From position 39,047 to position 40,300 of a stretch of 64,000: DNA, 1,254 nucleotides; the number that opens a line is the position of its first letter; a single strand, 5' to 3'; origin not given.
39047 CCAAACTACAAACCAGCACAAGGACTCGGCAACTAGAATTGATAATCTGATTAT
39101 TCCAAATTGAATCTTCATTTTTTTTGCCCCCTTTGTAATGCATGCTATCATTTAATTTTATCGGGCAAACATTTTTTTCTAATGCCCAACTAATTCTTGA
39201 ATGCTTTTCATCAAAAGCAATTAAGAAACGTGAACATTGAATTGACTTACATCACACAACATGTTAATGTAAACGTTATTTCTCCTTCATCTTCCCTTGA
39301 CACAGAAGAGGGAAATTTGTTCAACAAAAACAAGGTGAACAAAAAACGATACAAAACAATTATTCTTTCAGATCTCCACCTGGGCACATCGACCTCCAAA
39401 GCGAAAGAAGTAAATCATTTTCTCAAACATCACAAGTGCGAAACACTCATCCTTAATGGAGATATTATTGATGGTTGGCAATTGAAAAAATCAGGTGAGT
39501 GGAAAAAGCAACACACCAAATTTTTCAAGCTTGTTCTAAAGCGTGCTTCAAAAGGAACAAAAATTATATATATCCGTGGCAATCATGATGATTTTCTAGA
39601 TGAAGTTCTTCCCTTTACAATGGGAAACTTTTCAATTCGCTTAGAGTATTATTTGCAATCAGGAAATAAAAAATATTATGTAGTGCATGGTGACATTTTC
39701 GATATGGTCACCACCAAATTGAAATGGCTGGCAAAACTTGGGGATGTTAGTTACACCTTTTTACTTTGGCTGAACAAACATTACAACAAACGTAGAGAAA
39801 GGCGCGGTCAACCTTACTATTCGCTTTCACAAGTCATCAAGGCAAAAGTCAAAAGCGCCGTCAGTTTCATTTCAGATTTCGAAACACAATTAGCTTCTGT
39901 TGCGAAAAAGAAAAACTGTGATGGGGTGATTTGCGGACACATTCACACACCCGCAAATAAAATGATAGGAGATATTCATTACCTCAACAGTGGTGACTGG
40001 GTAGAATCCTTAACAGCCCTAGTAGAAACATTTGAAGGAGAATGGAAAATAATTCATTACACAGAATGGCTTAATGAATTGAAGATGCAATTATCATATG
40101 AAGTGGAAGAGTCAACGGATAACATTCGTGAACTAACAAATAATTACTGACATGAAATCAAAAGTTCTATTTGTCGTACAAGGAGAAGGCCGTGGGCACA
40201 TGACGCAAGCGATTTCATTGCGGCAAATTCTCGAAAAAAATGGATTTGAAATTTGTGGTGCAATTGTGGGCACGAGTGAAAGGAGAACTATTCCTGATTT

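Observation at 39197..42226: Contiguous lipid cassette: LpxH-family pyrophosphatase, UgtP/MGDG-synthase-like GT28, DgkB-type lipid kinase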

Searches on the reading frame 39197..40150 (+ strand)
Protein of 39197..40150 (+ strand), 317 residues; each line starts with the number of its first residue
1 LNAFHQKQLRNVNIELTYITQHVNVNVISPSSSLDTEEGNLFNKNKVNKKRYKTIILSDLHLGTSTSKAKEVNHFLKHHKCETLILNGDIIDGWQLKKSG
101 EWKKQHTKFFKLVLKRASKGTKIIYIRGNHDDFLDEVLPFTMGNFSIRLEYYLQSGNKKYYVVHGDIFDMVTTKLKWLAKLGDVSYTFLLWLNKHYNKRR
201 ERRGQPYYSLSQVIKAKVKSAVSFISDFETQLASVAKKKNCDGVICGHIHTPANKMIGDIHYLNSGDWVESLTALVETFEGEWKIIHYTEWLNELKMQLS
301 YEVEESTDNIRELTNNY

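Call 3: search_protein_families(library=pfam, proteins=[window:39197-40150:+], max_evalue=0.01)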
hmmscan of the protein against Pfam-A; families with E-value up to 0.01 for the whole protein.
window:39197-40150:+ (317 aa): 2 families
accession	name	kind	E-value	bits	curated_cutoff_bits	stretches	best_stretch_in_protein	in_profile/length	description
PF00149.33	Metallophos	-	9.9e-16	59.2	21.5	1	53-252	2-191/191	Calcineurin-like phosphoesterase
PF12850.12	Metallophos_2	-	3e-11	44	27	2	54-170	3-91/154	Calcineurin-like phosphoesterase superfamily domain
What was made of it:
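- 39335..40150 (+): PlcP/LpxH2-type metallophosphoesterase, a predicted intracellular phospholipase C (271 aa from GTG 39335; the maximal ORF starts at TTG 39197). Pfam Metallophos at 59 bits (call 3).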

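Call 4: search_protein_families(library=ncbifam, proteins=[window:39197-40150:+], max_evalue=0.01)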
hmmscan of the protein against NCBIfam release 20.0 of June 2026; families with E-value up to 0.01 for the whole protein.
window:39197-40150:+ (317 aa): 9 families
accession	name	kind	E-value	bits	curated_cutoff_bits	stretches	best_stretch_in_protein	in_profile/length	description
NF003743.0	PRK05340.1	equivalog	6.1e-12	45.2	134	1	53-257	3-205/242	UDP-2,3-diacylglucosamine diphosphatase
TIGR00040.1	yfcE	subfamily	1e-09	38.7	56.25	1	53-195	2-116/158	YfcE family phosphodiesterase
NF006988.0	PRK09453.1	equivalog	1.1e-09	38.4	117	1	53-169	2-109/183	phosphodiesterase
NF003118.0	PRK04036.1-3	equivalog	5.7e-07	28.9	445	1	44-132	218-320/481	DNA-directed DNA polymerase II small subunit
TIGR04123.1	P_estr_lig_assc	hypoth_equivalog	2.1e-06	27.3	150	1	66-132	50-110/207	ligase-associated DNA damage response endonuclease PdeM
TIGR00024.1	SbcD_rel_arch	hypoth_equivalog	2.3e-05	24.2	115.2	1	72-167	50-125/224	putative phosphoesterase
TIGR01854.1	lipid_A_lpxH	equivalog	4.2e-05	22.9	190.35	1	55-269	2-218/231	UDP-2,3-diacylglucosamine diphosphatase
TIGR00619.1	sbcd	subfamily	0.001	18.9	77.65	1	57-132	6-87/252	exonuclease subunit SbcD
NF003120.0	PRK04036.1-5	equivalog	0.0027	16.2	671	0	48-82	282-316/547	DNA-directed DNA polymerase II small subunit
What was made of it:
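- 39335..40150 (+): LpxH models score 45 against a cut-off of 134, and 23 against 190 (call 4).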

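Call 5: search_solved_structures(query=window:39197-40150:+, max_evalue=0.01, show_alignments=2)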
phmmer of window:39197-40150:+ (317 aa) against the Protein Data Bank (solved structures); distinct sequences matched with E-value up to 0.01: 1.
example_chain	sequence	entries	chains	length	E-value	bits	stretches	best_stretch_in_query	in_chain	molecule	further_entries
5wly_A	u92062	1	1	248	0.0083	18.6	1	54-254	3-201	UDP-2,3-diacylglucosamine hydrolase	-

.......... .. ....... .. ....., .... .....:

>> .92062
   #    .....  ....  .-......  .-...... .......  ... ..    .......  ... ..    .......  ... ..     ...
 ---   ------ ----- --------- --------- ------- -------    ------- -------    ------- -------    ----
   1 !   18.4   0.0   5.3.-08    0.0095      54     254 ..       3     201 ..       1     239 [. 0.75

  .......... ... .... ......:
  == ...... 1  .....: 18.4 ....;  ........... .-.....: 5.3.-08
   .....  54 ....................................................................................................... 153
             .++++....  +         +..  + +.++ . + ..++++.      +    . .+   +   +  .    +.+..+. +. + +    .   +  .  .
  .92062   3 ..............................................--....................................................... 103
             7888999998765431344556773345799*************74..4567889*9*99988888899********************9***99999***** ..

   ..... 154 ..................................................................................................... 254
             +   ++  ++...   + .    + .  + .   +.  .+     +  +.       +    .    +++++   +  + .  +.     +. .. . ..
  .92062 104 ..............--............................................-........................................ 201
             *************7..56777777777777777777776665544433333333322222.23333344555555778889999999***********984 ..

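Call 27: find_homologous_proteins(query=window:39197-40150:+, max_evalue=0.001)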
Query window:39197-40150:+ (317 aa): 7999 proteins with E <= 0.001 among 8000 candidates; the best 120 are listed.
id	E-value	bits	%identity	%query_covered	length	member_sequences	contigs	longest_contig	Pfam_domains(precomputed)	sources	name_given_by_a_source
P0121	8.7e-212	720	100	100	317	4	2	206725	PF12850.13,PF00149.34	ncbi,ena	-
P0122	1.4e-164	565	87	91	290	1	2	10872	PF12850.13,PF00149.34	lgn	-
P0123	1.3e-153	529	87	85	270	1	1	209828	PF12850.13,PF00149.34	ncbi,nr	ncbi:MAG: UDP-2,3-diacylglucosamine diphosphatase [Bacteroidetes bacterium]|nr:UDP-2,3-diacylglucosa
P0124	4.3e-147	507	81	84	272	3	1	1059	PF12850.13,PF00149.34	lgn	-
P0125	6.0e-145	500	80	83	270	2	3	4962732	PF12850.13,PF00149.34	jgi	jgi:UDP-2,3-diacylglucosamine pyrophosphatase LpxH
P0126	6.2e-144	497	82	81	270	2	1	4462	PF12850.13,PF00149.34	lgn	-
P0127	3.0e-141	488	81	84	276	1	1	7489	PF12850.13,PF00149.34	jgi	jgi:UDP-2,3-diacylglucosamine pyrophosphatase LpxH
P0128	4.5e-141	488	83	78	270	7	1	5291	PF12850.13,PF00149.34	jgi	jgi:UDP-2,3-diacylglucosamine pyrophosphatase LpxH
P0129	9.4e-141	487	82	79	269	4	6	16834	PF12850.13,PF00149.34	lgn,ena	-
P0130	2.0e-140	485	78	84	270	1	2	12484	PF12850.13,PF00149.34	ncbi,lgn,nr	ncbi:MAG: UDP-2,3-diacylglucosamine diphosphatase [Bacteroidota bacterium]|nr:UDP-2,3-diacylglucosam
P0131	3.8e-140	485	76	85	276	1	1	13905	PF12850.13,PF00149.34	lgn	-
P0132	8.4e-140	483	79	82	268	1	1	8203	PF12850.13,PF00149.34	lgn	-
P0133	1.6e-139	483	78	84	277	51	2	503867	PF12850.13,PF00149.34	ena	-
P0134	2.5e-139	482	77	83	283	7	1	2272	PF12850.13,PF00149.34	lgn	-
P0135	2.6e-139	482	76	85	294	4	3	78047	PF12850.13,PF00149.34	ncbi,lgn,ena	-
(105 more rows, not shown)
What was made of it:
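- Checked: Homologs are about 270-280 aa (call 27).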

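Call 37: search_dna_similar(query=window:39335-40150:+, collection=plasmids, mode=protein, max_evalue=1e-10, max_rows=30)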
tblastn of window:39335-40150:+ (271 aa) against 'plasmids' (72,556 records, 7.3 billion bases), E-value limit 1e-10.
Records with a match: 32; places in all: 43; records where one place covers at least 80% of the query: 30.
Best place of each record, by identity: 60-80% 1; <60% 31.
By first word of the organism name: Roseomonas 11; Sinorhizobium 4; Pseudomonas 3; Pannonibacter 2; Parabacteroides 1; Mitsuaria 1; Ralstonia 1; Sphingomonas 1; Methylobacterium 1; Candidatus 1; and 6 more.
By predicted mobility (MOB-suite, as given by PLSDB): non-mobilizable 32.
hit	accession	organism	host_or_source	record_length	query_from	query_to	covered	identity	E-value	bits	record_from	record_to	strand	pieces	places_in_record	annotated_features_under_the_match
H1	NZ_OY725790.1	Parabacteroides distasonis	-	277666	3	242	89%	61.3%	2e-94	310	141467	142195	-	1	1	UDP-2,3-diacylglucosamine diphosphatase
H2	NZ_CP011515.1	Mitsuaria sp. 7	Bacterium from forest soil.,forest soil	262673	5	252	92%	45.8%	2e-67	233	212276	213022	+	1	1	UDP-2,3-diacylglucosamine diphosphatase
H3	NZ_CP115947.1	Ralstonia solanacearum MolK2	Musa sp.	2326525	5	247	90%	45.5%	5e-68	235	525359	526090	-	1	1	record has no annotation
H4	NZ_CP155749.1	Sphingomonas parapaucimobilis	Chinese cabbage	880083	3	254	93%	43.5%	2e-60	213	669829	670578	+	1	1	UDP-2,3-diacylglucosamine diphosphatase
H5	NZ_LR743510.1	Methylobacterium bullatum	-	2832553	5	246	89%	45.3%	1e-63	223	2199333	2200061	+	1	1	none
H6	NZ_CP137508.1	Pseudomonas aeruginosa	Homo sapiens,Bacterial culture sample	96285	3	244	89%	42.8%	8e-57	202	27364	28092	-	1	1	UDP-2,3-diacylglucosamine diphosphatase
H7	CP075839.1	Pseudomonas aeruginosa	Homo sapiens,Cell culture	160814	3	244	89%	42.8%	8e-57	202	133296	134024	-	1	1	UDP-2,3-diacylglucosamine diphosphatase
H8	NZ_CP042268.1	Pseudomonas aeruginosa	Homo sapiens,sputum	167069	3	244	89%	42.8%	8e-57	202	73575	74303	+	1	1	UDP-2,3-diacylglucosamine diphosphatase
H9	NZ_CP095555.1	Roseomonas gilardii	single cell,blood and other clinical ...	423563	3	240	88%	43.5%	2e-55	199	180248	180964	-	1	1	UDP-2,3-diacylglucosamine diphosphatase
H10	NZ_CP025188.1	Roseomonas mucosa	Homo sapiens,clinical, human skin, ...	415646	3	243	89%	42.6%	8e-56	200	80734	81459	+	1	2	UDP-2,3-diacylglucosamine diphosphatase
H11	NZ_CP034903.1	Roseomonas mucosa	Homo sapiens,tissue sample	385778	3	243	89%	42.6%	9e-56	199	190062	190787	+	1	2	UDP-2,3-diacylglucosamine diphosphatase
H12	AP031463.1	Roseomonas mucosa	Homo sapiens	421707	3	243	89%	42.6%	9e-56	199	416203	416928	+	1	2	UDP-2,3-diacylglucosamine diphosphatase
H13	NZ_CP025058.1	Roseomonas mucosa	Homo sapiens,Clinical, healthy, human ...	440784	3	243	89%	42.6%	9e-56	199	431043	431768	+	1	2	UDP-2,3-diacylglucosamine diphosphatase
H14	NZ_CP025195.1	Roseomonas mucosa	Homo sapiens,clinical, human skin, ...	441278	3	243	89%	42.6%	9e-56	199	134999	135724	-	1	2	UDP-2,3-diacylglucosamine diphosphatase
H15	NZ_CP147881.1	Roseomonas mucosa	cell culture,Styx glacier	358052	3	243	89%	42.6%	2e-55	199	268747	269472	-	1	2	UDP-2,3-diacylglucosamine diphosphatase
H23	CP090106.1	Sinorhizobium meliloti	Medicago,Cell culture,Plant nodule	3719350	4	240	87%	40.6%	2e-52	190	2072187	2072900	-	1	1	UDP-2,3-diacylglucosamine diphosphatase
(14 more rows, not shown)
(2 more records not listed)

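Call 38: get_annotated_region(hit=H1, flank=6000)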
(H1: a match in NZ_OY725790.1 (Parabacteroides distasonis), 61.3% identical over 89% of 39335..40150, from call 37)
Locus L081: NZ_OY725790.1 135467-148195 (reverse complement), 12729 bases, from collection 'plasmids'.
description: Parabacteroides distasonis strain Parabacteroides distasonis TSDC17.2-1.1 plasmid 45, complete sequence
organism: Parabacteroides distasonis (NCBI taxid 823)
taxonomy: Bacteria; Bacteroidota; Bacteroidia; Bacteroidales; Tannerellaceae; Parabacteroides; Parabacteroides distasonis
host: -; source: -; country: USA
typing (MOB-suite, as given by PLSDB): non-mobilizable
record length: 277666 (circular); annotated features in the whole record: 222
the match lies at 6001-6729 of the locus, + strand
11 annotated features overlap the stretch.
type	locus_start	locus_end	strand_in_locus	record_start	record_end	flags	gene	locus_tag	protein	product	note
CDS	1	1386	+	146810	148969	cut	-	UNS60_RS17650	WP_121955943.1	S46 family peptidase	-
CDS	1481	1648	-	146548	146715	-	-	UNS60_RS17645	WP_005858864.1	hypothetical protein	-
CDS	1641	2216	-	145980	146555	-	-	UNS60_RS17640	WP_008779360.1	zeta toxin family protein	-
CDS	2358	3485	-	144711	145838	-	hemW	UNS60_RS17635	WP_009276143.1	radical SAM family heme chaperone HemW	GO:0006779 - porphyrin-containing compound biosynthetic process [Evidence IEA]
CDS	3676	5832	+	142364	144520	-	-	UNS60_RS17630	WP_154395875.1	elongation factor G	-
CDS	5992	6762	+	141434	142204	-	-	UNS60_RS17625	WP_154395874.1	UDP-2,3-diacylglucosamine diphosphatase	GO:0009245 - lipid A biosynthetic process [Evidence IEA]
CDS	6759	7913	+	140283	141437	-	-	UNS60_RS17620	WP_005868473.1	glycosyltransferase family protein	-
CDS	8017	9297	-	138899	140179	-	-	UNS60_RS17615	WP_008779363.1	O-acetylhomoserine aminocarboxypropyltransferase/cysteine synthase family protein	-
CDS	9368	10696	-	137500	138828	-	-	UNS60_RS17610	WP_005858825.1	MATE family efflux transporter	-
CDS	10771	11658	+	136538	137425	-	-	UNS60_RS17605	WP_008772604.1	TIM barrel protein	-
CDS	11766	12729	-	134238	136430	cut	-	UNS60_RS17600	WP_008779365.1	glutamine synthetase III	-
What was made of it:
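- In P. distasonis the two genes overlap by 4 bp (call 38). The pair occurs in P. distasonis (call 38), and sphingolipid production by Bacteroidales is established knowledge. Orthologs are annotated 'UDP-2,3-diacylglucosamine diphosphatase/LpxH' by NCBI and JGI (calls 27, 38).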

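Call 39: get_annotated_region(hit=H6, flank=4000)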
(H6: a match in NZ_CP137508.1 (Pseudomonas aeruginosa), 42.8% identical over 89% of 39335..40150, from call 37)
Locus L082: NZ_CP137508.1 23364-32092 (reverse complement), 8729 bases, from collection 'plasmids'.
description: Pseudomonas aeruginosa strain HPA0698 plasmid pHPA0698-2, complete sequence
organism: Pseudomonas aeruginosa (NCBI taxid 287)
taxonomy: Bacteria; Pseudomonadota; Gammaproteobacteria; Pseudomonadales; Pseudomonadaceae; Pseudomonas; Pseudomonas aeruginosa
host: -; source: Homo sapiens,Bacterial culture sample; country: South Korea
typing (MOB-suite, as given by PLSDB): non-mobilizable
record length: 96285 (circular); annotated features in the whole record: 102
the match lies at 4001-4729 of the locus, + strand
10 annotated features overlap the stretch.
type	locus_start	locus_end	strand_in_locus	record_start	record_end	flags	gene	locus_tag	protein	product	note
CDS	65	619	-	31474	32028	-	-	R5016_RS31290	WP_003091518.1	NAD(P)H-dependent oxidoreductase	-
CDS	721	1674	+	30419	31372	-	-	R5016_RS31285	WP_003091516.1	LysR family transcriptional regulator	-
CDS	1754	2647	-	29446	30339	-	-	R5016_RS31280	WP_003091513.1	DMT family transporter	GO:0055085 - transmembrane transport [Evidence IEA]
CDS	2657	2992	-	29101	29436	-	-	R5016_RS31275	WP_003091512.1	tRNA-binding protein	-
CDS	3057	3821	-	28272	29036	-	-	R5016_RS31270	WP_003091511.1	helix-turn-helix domain-containing protein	GO:0006355 - regulation of DNA-templated transcription [Evidence IEA]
CDS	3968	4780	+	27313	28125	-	-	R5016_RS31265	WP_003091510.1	UDP-2,3-diacylglucosamine diphosphatase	-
CDS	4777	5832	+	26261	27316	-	-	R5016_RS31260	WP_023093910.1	glycosyltransferase family 1 protein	-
CDS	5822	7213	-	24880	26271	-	-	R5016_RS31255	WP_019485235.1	adenylate/guanylate cyclase domain-containing protein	GO:0009190 - cyclic nucleotide biosynthetic process [Evidence IEA]; GO:0035556 - intracellular signal transduction ...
CDS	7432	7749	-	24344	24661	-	-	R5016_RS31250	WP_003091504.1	Mpo1-like protein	-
CDS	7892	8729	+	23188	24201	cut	-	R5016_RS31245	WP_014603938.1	AraC family transcriptional regulator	-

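Call 40: get_annotated_region(hit=H23, flank=4000)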
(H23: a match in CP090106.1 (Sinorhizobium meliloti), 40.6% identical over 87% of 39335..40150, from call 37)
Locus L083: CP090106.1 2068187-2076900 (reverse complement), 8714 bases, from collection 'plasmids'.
description: Sinorhizobium meliloti strain Ak57 plasmid pSymB, complete sequence
organism: Sinorhizobium meliloti (NCBI taxid 382)
taxonomy: Bacteria; Pseudomonadota; Alphaproteobacteria; Hyphomicrobiales; Rhizobiaceae; Sinorhizobium; Sinorhizobium meliloti
host: -; source: Medicago,Cell culture,Plant nodule; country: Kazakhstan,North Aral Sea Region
typing (MOB-suite, as given by PLSDB): non-mobilizable
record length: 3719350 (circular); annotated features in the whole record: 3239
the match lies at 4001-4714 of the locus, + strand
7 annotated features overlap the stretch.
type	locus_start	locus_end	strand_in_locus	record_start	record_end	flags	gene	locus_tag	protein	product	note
CDS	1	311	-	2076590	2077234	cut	-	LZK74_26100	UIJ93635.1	acyl-homoserine-lactone synthase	-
CDS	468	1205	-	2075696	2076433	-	-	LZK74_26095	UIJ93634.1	LuxR C-terminal-related transcriptional regulator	-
CDS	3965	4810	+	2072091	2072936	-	-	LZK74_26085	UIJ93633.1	UDP-2,3-diacylglucosamine diphosphatase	-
CDS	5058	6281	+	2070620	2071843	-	-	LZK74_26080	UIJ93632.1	MFS transporter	-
CDS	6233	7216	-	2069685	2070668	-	-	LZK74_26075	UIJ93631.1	dipeptide epimerase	-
CDS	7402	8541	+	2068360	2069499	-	-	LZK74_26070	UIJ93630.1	ABC transporter permease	-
CDS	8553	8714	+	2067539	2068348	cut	-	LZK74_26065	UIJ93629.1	ABC transporter ATP-binding protein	-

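Call 41: search_protein_representatives(protein=window:39335-40150:+)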
Query: 271 residues. Proteins with E-value up to 0.001 (for the whole library): 5825; up to 1e-10: 3034; up to 1e-30: 653. The best 150 are listed.
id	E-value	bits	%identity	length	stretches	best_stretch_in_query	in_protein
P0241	5.9e-108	376.9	65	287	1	3-256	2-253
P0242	1.6e-98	345.9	60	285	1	4-251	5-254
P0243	1.7e-85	303.2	52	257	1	3-244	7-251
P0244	1.2e-79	284.1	51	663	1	3-248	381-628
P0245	4.6e-79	282.1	53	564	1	6-250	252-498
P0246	9.4e-76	271.3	51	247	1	3-243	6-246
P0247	3.5e-75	269.4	54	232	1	40-251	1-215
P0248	2.7e-73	263.2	52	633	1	7-239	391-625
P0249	4.0e-71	256.1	49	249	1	3-242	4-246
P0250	6.9e-71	255.3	47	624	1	7-248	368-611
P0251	7.5e-71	255.2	49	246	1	5-244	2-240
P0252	1.1e-69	251.3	48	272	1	11-262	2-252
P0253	1.7e-69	250.8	48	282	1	5-245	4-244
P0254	2.2e-68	247.1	48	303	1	3-248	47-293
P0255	6.3e-68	245.6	45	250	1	6-240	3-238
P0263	2.2e-62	227.4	48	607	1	6-239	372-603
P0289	1.2e-54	202.1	39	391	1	1-239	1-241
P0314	8.5e-52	192.7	43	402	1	3-206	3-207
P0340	1.9e-49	185.0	41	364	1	5-245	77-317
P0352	6.8e-49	183.2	37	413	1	1-246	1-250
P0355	8.9e-49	182.8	40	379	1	5-245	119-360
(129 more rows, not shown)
